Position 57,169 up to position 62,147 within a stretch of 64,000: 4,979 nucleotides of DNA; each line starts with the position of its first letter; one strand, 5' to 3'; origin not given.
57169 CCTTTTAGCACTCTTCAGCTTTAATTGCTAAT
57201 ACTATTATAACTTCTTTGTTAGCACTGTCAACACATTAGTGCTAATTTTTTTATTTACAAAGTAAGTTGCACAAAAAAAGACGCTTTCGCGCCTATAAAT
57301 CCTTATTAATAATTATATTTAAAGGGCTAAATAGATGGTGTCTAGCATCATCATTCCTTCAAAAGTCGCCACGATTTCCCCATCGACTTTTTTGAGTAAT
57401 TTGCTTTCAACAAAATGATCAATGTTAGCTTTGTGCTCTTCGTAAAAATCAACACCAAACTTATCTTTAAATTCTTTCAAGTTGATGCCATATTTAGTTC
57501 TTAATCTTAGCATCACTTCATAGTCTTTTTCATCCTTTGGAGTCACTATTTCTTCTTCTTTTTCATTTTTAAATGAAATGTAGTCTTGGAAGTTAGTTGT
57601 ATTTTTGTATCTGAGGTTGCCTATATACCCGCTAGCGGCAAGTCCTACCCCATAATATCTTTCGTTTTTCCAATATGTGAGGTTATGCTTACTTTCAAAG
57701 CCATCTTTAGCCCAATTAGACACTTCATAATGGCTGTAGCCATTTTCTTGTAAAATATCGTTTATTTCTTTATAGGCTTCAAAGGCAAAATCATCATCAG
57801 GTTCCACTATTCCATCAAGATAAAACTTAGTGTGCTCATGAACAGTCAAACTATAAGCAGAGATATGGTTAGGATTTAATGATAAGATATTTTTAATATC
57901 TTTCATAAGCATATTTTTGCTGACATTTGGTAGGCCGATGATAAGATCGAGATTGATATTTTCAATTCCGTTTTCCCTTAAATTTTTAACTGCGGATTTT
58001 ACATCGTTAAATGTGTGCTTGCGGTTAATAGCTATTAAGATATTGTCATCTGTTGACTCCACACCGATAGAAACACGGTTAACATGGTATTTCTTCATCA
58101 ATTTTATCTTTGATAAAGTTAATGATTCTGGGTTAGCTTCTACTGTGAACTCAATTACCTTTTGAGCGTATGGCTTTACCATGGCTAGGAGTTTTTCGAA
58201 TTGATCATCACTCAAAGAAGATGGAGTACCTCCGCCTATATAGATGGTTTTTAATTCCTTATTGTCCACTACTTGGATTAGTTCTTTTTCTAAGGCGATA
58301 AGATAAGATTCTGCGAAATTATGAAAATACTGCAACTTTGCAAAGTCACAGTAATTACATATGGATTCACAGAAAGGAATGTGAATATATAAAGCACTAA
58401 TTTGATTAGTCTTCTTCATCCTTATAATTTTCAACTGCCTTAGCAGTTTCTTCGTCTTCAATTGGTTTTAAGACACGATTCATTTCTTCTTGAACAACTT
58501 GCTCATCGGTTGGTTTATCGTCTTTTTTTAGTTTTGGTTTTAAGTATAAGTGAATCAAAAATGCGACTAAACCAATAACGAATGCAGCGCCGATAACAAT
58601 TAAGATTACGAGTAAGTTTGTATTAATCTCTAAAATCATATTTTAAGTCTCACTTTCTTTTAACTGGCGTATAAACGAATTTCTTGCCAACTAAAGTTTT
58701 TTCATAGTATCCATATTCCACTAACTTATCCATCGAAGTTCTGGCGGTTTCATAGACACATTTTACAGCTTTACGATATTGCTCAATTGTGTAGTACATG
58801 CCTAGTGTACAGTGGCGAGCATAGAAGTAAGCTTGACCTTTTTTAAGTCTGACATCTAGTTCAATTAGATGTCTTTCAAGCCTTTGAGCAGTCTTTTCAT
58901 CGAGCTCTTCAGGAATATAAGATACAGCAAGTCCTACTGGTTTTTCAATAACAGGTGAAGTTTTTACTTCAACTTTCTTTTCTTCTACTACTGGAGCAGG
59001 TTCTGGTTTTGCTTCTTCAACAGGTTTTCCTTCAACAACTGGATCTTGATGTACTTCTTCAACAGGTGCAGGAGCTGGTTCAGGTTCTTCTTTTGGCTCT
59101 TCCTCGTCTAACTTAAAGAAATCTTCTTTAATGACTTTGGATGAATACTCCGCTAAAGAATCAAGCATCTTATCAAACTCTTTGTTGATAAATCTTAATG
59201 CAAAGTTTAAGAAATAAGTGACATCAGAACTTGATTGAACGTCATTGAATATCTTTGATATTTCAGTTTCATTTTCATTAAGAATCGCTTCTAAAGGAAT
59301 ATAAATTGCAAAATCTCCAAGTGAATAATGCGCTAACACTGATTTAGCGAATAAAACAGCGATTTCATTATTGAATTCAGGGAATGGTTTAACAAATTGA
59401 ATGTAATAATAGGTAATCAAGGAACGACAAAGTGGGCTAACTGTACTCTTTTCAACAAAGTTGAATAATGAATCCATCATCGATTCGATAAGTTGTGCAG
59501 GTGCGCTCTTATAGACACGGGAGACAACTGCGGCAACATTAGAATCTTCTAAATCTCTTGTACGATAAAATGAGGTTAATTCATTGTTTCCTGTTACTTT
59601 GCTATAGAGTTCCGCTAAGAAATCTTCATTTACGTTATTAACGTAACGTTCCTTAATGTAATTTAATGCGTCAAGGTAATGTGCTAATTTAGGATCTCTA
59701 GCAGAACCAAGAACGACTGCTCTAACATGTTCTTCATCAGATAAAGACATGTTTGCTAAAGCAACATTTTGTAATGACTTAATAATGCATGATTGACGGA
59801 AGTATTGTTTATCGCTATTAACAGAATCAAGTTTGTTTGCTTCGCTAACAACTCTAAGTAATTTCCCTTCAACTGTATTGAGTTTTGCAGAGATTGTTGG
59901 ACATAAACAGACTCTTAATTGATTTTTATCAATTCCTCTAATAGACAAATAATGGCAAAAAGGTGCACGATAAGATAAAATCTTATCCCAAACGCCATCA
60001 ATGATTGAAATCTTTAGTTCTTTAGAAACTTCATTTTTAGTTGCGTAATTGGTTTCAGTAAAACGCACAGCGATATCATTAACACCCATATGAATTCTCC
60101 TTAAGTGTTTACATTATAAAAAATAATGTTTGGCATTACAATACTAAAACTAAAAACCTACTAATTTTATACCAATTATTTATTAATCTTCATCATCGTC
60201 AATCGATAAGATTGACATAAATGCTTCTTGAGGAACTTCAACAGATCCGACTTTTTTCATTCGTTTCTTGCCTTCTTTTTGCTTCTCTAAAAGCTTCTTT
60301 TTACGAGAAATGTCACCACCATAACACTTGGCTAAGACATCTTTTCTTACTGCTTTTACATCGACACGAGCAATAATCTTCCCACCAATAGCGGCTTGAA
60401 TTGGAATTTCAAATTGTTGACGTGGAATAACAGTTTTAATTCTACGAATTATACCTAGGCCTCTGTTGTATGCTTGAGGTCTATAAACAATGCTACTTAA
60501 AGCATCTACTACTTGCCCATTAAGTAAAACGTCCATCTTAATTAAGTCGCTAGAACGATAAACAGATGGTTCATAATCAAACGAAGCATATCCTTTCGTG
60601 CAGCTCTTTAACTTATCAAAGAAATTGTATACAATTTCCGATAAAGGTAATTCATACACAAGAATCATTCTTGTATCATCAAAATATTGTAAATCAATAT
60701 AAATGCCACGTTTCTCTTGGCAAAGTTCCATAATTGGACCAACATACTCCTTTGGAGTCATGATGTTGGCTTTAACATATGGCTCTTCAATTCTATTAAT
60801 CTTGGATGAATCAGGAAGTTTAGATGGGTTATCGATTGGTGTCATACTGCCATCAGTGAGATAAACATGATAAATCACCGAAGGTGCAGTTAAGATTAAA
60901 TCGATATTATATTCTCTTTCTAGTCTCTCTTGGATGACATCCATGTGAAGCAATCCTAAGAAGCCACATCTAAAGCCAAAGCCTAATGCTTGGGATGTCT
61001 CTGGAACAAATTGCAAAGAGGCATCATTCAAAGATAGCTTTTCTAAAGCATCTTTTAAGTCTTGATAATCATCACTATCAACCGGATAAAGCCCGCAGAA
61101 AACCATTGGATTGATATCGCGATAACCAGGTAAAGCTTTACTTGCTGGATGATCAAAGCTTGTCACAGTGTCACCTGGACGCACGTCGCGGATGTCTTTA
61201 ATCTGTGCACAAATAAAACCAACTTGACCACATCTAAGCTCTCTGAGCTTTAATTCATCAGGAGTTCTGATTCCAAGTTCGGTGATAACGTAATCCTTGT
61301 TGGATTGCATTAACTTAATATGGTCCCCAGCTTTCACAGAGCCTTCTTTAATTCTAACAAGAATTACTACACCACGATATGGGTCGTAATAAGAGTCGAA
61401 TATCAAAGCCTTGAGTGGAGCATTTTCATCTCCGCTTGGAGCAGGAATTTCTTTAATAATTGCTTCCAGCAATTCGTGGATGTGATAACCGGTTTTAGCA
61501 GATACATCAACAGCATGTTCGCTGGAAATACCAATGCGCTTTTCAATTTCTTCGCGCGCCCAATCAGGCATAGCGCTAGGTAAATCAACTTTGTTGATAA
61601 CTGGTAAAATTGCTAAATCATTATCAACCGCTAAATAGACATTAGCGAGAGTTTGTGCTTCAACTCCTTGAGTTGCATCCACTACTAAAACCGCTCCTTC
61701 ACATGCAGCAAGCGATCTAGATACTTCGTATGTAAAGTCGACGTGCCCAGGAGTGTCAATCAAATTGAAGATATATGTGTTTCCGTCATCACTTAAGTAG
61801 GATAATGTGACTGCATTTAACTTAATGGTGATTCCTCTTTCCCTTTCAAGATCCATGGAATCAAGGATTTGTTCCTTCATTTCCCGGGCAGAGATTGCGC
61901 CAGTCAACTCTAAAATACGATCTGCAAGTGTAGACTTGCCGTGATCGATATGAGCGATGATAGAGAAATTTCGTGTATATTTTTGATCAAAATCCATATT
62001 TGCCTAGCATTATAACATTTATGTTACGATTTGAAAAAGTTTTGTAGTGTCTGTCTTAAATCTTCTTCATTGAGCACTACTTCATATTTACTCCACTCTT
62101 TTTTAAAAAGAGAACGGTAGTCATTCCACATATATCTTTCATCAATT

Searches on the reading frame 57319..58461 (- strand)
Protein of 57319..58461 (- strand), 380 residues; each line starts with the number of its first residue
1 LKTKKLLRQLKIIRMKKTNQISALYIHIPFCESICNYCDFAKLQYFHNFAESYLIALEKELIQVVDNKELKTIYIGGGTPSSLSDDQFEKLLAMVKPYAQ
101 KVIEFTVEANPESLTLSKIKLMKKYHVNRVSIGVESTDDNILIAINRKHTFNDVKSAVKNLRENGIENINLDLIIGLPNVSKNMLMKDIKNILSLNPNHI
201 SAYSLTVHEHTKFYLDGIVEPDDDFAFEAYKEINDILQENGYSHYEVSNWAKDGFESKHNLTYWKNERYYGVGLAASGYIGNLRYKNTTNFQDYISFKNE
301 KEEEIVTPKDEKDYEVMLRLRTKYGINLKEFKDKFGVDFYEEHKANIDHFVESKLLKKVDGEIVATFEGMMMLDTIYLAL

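Call 85: search_protein_families(library=ncbifam, proteins=[window:57319-58461:-], max_evalue=0.01)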
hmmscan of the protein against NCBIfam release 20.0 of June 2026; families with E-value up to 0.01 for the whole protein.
window:57319-58461:- (380 aa): 46 families (the best 25 are shown)
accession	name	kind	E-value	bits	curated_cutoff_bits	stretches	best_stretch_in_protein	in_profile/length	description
TIGR00539.1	hemN_rel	equivalog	7.9e-94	314.7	205.4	1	23-362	2-351/361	radical SAM family heme chaperone HemW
NF004567.0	PRK05904.1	equivalog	4.2e-69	233.4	355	1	19-351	4-330/353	coproporphyrinogen III oxidase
NF006067.1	PRK08208.1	equivalog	2.4e-58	198.1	380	1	10-376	24-410/427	STM4012 family radical SAM protein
TIGR03994.1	rSAM_HemZ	equivalog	4.8e-54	184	321.4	1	8-243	71-316/401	coproporphyrinogen dehydrogenase HemZ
NF005133.0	PRK06582.1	equivalog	4.5e-49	167.5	597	1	17-376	7-384/390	coproporphyrinogen III oxidase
NF006385.0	PRK08629.1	equivalog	2.5e-47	161.7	355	1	13-373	44-406/439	coproporphyrinogen III oxidase family protein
TIGR04107.1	rSAM_HutW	equivalog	1.1e-44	153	400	1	14-359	32-393/419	heme anaerobic degradation radical SAM methyltransferase ChuW/HutW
NF006060.0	PRK08207.1-3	equivalog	4.8e-44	150.9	653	1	16-237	144-374/477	coproporphyrinogen III oxidase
NF006064.0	PRK08207.2-2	equivalog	5.7e-39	134.4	504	1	19-268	142-400/465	coproporphyrinogen III oxidase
TIGR00538.1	hemN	equivalog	6.3e-38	130.7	324.95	1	11-373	39-431/454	oxygen-independent coproporphyrinogen III oxidase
NF006061.0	PRK08207.1-4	equivalog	7.3e-35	120.7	702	1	8-208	159-366/501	coproporphyrinogen III oxidase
NF006062.0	PRK08207.1-5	equivalog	6.5e-31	107.7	1007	1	11-212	139-350/476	coproporphyrinogen III oxidase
NF006063.0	PRK08207.2-1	equivalog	1.1e-29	103.4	1074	1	18-209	190-390/518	coproporphyrinogen III oxidase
NF006059.0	PRK08207.1-1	equivalog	2.3e-26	92.6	1012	1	20-208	170-369/496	coproporphyrinogen III oxidase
TIGR04419.1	no_iron_rSAM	equivalog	2.7e-25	89.7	300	1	37-279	11-256/378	HemN-related non-iron pseudo-SAM protein PsgB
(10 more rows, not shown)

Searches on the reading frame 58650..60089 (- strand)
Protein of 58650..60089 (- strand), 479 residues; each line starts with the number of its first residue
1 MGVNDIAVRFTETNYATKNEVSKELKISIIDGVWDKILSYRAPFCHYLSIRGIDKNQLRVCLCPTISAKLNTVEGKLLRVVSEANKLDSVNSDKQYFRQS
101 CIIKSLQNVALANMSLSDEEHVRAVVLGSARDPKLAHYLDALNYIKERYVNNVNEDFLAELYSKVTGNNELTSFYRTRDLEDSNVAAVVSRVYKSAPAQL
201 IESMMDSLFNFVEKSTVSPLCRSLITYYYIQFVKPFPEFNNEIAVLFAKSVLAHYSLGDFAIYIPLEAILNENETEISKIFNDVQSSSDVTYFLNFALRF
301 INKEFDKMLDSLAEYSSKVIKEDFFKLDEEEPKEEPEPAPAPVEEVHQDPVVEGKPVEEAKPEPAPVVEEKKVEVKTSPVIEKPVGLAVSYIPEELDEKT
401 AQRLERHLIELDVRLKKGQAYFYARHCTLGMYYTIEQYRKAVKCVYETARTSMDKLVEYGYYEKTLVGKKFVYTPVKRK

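Call 51: search_protein_families(library=pfam, proteins=[window:58650-60089:-], max_evalue=0.001)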
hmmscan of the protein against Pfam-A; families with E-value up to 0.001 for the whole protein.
window:58650-60089:- (479 aa): 0 families

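Call 84: search_solved_structures(query=window:58650-60089:-, max_evalue=1)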
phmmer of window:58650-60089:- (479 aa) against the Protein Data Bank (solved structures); distinct sequences matched with E-value up to 1: 5.
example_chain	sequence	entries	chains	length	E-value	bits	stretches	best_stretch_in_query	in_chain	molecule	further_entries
4rgl_A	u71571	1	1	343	2.8e-08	36.6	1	127-301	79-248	Filamentation induced by cAMP protein Fic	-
5jj7_A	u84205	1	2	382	0.13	14.6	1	151-267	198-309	Adenosine monophosphate-protein transferase FICD homolog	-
5jj6_A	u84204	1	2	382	0.14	14.6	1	151-267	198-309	Adenosine monophosphate-protein transferase FICD homolog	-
8cil_A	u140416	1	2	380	0.22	13.9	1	192-299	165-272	Fic family protein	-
3vtm_A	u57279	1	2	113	0.63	12.4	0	447-476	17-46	Iron-regulated surface determinant protein H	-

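Call 85: search_protein_families(library=ncbifam, proteins=[window:58650-60089:-], max_evalue=0.01)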
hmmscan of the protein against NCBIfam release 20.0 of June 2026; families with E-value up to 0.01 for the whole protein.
window:58650-60089:- (479 aa): 0 families

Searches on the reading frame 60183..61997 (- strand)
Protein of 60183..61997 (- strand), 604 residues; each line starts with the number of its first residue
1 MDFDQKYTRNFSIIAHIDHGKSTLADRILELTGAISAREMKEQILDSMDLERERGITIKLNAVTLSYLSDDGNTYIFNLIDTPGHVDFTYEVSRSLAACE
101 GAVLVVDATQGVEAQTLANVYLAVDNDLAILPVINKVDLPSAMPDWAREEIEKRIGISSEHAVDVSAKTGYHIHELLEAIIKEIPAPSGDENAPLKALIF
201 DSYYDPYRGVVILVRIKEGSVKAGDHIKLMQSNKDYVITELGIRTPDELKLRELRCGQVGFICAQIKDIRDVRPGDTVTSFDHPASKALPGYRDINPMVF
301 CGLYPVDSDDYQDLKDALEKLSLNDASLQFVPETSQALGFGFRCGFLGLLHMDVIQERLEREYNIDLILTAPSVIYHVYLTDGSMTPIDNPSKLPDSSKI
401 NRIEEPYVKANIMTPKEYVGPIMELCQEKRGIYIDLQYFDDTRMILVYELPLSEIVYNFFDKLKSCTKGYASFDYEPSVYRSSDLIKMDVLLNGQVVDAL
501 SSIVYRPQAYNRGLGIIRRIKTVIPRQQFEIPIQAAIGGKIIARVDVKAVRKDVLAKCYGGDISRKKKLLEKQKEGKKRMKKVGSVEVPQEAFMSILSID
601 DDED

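Call 51: search_protein_families(library=pfam, proteins=[window:60183-61997:-], max_evalue=0.001)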
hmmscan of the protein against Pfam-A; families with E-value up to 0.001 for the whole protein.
window:60183-61997:- (604 aa): 7 families
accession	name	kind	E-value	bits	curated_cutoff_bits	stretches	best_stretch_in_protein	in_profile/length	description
PF00009.33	GTP_EFTU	-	3.7e-55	186.9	26.5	1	8-185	3-187/188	Elongation factor Tu GTP binding domain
PF06421.17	LepA_C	-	1e-47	161.1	29.7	1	492-597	1-106/107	GTP-binding protein LepA C-terminus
PF00679.30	EFG_C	-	1.5e-22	79.9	27.9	1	403-487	2-85/89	Elongation factor G C-terminus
PF03144.31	GTP_EFTU_D2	-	2.9e-10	40.9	30.3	1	209-279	1-73/73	Elongation factor Tu domain 2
PF14492.12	EFG_III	-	7.8e-07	29.5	27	1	297-369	4-73/75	Elongation Factor G, domain III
PF16658.11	RF3_C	-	0.00023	21.4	40.1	1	296-373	8-82/132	Class II release factor RF3, C-terminal domain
PF22042.2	EF-G_D2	-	0.0005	20.6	27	0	194-234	1-39/84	Elongation factor G domain 2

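Call 58: find_encoding_contigs(protein=window:60183-61997:-, flank=10000, max_places=3)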
Protein window:60183-61997:- (604 aa): 3 contigs read that carry it; 1 place shown.
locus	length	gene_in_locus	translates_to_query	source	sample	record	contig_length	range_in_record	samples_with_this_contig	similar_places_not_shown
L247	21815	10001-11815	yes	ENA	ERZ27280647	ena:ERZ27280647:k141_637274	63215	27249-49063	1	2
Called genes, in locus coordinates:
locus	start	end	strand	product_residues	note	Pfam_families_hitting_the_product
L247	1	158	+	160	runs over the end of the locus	PF03449:GreA_GreB_N, PF01272:GreA_GreB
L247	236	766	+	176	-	PF10531:SLBB, PF12836:HHH_3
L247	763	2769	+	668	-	PF13567:DUF4131 (weak), PF03772:Competence, PF00753:Lactamase_B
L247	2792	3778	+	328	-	PF06144:DNA_pol3_delta, PF21694:DNA_pol3_delta_C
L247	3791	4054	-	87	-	PF01649:Ribosomal_S20p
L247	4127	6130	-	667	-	PF00501:AMP-binding, PF00550:PP-binding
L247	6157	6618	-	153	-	PF12850:Metallophos_2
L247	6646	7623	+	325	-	PF00551:Formyl_trans_N, PF02911:Formyl_trans_C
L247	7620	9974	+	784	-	PF06733:DEAD_2, PF13307:Helicase_C_2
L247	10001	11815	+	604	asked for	PF00009:GTP_EFTU, PF03144:GTP_EFTU_D2, PF14492:EFG_III (weak), PF00679:EFG_C, PF06421:LepA_C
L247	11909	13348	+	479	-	-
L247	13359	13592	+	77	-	-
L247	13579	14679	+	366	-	PF04055:Radical_SAM, PF06969:HemN_C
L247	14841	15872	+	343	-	PF01628:HrcA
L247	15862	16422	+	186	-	PF01025:GrpE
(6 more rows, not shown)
